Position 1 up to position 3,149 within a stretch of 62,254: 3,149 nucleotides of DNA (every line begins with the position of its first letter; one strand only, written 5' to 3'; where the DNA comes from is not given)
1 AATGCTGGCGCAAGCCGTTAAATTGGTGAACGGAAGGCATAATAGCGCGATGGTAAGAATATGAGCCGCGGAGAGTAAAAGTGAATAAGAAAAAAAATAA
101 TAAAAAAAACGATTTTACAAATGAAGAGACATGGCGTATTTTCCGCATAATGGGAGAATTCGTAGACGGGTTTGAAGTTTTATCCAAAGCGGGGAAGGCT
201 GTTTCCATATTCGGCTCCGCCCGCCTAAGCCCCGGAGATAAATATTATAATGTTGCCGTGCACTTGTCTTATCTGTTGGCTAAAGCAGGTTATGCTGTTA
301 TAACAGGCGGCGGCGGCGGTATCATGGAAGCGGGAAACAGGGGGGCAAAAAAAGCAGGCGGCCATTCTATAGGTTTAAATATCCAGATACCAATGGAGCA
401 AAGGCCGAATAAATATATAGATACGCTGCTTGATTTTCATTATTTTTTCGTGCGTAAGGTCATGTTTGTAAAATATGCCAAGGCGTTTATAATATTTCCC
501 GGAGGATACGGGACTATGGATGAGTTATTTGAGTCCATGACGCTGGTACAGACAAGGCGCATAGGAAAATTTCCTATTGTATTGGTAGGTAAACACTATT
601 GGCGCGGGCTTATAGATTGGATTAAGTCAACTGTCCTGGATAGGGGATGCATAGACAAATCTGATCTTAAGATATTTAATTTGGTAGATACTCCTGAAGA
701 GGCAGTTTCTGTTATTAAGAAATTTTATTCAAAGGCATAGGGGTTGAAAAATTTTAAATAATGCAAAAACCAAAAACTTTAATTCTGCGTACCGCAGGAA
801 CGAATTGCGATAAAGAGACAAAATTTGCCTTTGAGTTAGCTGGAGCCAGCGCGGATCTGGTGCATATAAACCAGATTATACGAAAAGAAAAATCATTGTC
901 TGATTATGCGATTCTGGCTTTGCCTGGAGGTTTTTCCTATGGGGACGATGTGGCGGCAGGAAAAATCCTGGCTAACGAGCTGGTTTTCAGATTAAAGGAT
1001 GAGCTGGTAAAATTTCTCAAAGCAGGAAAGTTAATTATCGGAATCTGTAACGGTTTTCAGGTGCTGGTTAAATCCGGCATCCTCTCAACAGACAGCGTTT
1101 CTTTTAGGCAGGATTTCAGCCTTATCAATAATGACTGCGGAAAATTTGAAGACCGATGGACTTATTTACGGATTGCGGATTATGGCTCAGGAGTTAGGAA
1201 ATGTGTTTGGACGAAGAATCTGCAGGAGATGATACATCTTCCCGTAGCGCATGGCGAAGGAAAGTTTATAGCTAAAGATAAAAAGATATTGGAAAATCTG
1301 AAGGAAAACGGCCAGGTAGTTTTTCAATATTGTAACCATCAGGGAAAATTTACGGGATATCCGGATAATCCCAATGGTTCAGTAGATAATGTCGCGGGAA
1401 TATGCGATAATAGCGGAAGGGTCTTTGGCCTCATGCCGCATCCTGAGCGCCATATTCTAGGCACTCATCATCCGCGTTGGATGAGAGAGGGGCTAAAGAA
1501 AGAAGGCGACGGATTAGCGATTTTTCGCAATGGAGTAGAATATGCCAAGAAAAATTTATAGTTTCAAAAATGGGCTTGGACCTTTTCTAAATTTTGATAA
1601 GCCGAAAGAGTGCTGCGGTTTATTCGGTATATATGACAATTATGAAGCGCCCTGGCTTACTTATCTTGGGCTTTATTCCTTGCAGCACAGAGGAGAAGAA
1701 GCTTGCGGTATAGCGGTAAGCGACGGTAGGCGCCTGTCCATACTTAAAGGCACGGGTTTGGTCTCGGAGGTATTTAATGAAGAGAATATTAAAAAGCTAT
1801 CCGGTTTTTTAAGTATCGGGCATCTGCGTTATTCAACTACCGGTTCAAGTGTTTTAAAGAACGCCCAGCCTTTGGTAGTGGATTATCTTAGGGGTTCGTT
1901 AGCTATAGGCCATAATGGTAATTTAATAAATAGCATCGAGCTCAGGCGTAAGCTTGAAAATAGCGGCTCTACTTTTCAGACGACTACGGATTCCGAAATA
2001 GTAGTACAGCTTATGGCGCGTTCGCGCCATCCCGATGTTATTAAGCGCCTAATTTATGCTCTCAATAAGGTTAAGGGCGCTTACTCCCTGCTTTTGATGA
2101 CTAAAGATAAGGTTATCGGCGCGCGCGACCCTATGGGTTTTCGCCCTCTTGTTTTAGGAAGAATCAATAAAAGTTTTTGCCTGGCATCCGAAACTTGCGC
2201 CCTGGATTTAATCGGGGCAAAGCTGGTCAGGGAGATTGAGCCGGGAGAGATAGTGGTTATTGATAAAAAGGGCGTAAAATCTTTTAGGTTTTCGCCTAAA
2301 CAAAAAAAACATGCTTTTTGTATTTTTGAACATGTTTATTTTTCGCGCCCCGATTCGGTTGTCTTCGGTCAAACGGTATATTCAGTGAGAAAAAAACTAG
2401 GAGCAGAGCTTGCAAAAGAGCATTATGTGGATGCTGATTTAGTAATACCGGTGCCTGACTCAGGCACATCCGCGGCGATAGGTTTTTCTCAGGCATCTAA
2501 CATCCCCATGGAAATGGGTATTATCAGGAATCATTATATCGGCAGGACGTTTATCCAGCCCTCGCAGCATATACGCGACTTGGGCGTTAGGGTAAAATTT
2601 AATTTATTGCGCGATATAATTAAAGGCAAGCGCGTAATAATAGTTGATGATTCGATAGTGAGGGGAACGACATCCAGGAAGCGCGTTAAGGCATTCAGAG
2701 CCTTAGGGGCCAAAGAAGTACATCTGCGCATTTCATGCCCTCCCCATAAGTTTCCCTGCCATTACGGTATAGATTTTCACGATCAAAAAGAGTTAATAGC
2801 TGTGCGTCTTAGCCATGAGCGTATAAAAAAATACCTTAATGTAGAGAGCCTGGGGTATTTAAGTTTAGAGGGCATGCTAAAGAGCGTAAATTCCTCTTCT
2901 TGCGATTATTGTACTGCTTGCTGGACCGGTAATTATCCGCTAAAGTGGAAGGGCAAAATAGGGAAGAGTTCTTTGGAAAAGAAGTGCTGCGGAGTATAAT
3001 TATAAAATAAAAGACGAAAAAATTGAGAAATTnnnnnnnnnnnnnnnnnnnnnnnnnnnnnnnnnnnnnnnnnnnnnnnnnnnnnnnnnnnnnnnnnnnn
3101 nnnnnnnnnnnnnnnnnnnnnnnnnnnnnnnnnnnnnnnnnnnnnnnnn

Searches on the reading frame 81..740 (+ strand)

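Call 62: search_protein_families(library=pfam, proteins=[window:81-740:+], max_evalue=0.00001)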
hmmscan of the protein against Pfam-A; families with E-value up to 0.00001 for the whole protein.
window:81-740:+ (219 aa): 2 families
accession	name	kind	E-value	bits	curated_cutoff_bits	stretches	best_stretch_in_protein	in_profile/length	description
PF03641.19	Lysine_decarbox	-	1.2e-36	126.2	27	1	82-210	1-129/131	Possible lysine decarboxylase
PF18306.6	LDcluster4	-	3e-17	63.1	26.3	1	41-153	4-114/151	SLOG cluster4 family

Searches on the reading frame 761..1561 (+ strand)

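Call 62: search_protein_families(library=pfam, proteins=[window:761-1561:+], max_evalue=0.00001)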
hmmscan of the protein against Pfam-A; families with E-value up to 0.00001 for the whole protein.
window:761-1561:+ (266 aa): 2 families
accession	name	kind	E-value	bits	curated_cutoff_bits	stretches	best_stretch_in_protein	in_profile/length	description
PF13507.12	GATase_5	-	7.6e-80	268.2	27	1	3-261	1-259/260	CobB/CobQ-like glutamine amidotransferase domain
PF07685.20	GATase_3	-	1.8e-06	28.1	27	0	38-105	28-91/196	CobB/CobQ-like glutamine amidotransferase domain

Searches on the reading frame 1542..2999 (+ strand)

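Call 62: search_protein_families(library=pfam, proteins=[window:1542-2999:+], max_evalue=0.00001)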
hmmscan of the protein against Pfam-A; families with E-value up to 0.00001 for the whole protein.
window:1542-2999:+ (485 aa): 3 families
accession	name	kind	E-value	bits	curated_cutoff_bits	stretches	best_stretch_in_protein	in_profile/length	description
PF13537.11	GATase_7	-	1.3e-19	70.9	25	1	104-221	9-121/123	Glutamine amidotransferase domain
PF13522.11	GATase_6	-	5e-16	59.4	27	1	90-217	12-130/130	Glutamine amidotransferase domain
PF00156.33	Pribosyltran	-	6.3e-06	26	26.3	0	287-398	15-123/158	Phosphoribosyl transferase domain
